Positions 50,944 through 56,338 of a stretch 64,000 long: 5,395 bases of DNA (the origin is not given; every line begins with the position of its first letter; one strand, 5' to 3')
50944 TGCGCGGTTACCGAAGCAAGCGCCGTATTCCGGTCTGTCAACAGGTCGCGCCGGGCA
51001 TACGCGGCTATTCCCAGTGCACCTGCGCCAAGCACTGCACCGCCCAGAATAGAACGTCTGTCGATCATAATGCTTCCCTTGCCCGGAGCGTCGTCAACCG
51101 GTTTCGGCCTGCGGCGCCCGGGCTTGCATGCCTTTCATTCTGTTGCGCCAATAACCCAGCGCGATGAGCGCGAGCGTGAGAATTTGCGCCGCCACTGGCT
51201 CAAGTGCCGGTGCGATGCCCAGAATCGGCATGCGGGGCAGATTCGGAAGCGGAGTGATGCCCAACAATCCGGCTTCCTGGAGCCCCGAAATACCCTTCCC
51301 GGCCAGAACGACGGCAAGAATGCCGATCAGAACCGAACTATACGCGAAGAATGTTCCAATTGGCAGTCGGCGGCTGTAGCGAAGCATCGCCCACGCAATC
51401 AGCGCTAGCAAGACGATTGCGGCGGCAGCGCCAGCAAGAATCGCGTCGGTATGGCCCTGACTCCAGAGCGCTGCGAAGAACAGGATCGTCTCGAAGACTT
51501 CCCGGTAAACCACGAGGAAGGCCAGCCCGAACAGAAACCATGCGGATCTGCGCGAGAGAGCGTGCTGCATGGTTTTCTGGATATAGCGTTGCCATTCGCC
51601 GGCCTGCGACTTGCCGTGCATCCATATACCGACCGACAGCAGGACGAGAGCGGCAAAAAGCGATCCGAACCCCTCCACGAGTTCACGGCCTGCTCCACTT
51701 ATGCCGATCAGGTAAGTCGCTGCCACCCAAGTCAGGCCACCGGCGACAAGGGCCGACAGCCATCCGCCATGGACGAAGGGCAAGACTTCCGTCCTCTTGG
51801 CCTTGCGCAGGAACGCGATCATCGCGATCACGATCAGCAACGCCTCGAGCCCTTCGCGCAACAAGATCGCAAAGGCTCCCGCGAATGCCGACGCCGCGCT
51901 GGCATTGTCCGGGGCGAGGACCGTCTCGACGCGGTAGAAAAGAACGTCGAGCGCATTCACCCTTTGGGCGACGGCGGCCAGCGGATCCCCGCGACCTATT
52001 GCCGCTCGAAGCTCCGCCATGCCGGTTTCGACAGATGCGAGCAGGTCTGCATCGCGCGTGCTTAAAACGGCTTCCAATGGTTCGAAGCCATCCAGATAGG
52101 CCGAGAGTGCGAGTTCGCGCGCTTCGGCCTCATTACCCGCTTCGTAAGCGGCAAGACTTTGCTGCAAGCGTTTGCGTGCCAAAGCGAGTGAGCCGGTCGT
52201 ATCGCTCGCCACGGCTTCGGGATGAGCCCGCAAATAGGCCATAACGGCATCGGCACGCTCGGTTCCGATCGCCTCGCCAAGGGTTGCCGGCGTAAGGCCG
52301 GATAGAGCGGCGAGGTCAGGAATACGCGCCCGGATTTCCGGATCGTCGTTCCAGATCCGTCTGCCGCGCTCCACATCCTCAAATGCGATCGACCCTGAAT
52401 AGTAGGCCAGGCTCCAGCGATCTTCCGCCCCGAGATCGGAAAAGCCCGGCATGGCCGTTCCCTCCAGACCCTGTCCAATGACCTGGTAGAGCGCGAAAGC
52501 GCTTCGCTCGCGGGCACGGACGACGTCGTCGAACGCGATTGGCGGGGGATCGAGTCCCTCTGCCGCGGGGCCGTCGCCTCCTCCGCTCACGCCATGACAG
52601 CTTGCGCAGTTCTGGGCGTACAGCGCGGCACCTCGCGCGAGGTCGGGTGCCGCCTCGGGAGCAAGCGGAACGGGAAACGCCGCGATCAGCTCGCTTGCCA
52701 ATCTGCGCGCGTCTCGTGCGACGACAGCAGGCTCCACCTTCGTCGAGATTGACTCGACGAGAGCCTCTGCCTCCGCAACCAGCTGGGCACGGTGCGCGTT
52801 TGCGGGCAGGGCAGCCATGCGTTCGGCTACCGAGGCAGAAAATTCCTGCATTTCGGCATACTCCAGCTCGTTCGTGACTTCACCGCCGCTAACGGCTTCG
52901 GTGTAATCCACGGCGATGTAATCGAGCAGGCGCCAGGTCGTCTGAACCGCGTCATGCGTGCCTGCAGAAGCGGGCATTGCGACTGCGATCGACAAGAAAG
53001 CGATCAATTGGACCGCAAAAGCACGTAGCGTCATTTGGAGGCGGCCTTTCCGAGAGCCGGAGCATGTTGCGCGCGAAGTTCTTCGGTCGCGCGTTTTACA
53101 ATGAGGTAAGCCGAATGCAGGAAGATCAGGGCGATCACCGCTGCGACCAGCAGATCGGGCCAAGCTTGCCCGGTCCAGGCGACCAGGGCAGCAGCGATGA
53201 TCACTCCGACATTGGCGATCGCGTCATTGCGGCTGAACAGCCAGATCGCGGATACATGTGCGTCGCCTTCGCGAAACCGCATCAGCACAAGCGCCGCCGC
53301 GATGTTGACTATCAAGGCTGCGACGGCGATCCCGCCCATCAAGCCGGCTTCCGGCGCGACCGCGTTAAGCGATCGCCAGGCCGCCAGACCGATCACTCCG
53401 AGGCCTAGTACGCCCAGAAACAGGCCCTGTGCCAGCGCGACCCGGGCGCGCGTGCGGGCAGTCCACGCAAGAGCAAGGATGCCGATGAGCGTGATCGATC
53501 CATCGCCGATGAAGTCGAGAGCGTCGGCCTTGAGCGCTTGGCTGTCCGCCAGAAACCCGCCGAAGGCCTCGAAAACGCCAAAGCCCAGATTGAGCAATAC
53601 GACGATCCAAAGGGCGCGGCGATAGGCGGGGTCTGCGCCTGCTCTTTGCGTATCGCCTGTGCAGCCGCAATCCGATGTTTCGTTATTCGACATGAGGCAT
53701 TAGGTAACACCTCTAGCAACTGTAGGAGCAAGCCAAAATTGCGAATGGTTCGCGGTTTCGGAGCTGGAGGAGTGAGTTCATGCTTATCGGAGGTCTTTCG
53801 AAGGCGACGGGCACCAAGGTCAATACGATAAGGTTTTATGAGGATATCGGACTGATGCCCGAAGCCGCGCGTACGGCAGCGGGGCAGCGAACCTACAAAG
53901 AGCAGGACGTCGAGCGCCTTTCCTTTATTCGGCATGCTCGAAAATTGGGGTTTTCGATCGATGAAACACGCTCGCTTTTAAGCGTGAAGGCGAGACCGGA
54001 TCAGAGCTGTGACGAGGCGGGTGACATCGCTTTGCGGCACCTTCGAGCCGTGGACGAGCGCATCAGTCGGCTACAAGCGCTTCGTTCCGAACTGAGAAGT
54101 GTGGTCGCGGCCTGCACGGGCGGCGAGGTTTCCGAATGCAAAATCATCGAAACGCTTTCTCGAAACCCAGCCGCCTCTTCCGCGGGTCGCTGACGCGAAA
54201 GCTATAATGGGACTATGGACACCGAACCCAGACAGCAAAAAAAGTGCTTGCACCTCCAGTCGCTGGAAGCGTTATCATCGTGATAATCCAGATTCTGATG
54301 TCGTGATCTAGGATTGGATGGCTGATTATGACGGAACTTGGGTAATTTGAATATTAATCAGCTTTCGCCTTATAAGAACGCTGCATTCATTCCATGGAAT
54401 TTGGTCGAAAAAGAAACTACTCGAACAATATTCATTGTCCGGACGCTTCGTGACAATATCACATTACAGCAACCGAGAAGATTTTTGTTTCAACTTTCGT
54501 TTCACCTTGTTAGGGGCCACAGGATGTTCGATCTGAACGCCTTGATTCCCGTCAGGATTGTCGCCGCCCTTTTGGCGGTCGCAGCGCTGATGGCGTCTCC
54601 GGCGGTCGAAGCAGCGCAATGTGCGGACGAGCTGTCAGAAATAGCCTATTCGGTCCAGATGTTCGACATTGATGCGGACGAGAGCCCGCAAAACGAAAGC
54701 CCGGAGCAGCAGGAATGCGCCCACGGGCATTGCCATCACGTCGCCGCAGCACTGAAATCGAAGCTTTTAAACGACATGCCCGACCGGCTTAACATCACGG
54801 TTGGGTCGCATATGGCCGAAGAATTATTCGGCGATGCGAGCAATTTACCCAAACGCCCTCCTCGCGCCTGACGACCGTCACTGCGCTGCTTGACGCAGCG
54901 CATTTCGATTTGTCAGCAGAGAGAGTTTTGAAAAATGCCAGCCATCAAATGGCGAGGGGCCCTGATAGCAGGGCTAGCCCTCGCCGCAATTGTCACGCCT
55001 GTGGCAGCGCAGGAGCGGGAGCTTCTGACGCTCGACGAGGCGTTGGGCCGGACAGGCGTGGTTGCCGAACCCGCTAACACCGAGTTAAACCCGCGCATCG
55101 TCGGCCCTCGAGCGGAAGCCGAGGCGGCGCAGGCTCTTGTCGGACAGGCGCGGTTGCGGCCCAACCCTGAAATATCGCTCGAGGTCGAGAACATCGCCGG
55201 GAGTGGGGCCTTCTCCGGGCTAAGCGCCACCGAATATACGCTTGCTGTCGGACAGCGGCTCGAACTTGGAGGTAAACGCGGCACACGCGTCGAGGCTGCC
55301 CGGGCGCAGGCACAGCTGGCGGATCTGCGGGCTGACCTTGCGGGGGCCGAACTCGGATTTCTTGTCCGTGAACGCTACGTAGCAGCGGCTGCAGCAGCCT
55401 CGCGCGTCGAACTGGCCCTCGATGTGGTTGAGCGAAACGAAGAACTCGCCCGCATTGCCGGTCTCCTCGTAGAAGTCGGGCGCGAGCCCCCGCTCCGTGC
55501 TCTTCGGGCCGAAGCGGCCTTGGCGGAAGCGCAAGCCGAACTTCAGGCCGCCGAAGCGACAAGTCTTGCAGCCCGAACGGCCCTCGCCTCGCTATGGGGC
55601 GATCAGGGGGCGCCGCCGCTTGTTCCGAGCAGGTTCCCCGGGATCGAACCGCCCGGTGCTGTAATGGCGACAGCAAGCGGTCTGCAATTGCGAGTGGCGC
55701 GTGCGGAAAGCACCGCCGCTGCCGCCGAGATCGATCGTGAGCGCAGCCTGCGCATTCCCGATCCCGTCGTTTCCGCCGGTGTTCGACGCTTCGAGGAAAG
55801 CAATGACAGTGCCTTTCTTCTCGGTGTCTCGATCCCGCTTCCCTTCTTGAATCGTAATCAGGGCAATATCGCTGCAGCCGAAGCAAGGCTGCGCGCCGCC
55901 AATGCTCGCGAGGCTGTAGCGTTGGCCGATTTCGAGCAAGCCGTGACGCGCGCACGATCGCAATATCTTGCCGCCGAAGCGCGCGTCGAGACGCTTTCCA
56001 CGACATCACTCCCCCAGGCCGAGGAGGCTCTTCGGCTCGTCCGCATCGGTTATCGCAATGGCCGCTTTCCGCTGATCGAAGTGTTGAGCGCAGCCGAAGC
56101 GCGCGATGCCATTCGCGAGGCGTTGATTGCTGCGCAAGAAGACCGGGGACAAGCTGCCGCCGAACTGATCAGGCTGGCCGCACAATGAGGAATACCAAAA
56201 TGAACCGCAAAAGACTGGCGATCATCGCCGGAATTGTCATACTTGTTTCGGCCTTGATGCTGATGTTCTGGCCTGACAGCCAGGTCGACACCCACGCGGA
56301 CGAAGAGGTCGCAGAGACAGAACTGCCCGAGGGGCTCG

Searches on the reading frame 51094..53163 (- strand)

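Call 42: search_protein_families(library=pfam, proteins=[window:51094-53163:-], max_evalue=0.00001)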
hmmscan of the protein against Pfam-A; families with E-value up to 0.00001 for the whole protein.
window:51094-53163:- (689 aa): 3 families
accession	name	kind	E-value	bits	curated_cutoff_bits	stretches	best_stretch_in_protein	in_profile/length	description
PF03239.20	FTR1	-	6e-23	82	25.3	2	420-542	117-236/284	Iron permease FTR1 family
PF13442.11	Cytochrome_CBB3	-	3.9e-13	49.9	27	1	174-255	2-67/68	Cytochrome C oxidase, cbb3-type, subunit III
PF00034.26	Cytochrom_C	-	1.2e-10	43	21.3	1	176-255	2-85/90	Cytochrome c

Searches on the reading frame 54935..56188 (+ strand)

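Call 42: search_protein_families(library=pfam, proteins=[window:54935-56188:+], max_evalue=0.00001)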
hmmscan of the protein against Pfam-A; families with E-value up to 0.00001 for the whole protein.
window:54935-56188:+ (417 aa): 1 family
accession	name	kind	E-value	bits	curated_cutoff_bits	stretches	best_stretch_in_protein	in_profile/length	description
PF02321.23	OEP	-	2e-36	126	22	2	250-414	13-185/187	Outer membrane efflux protein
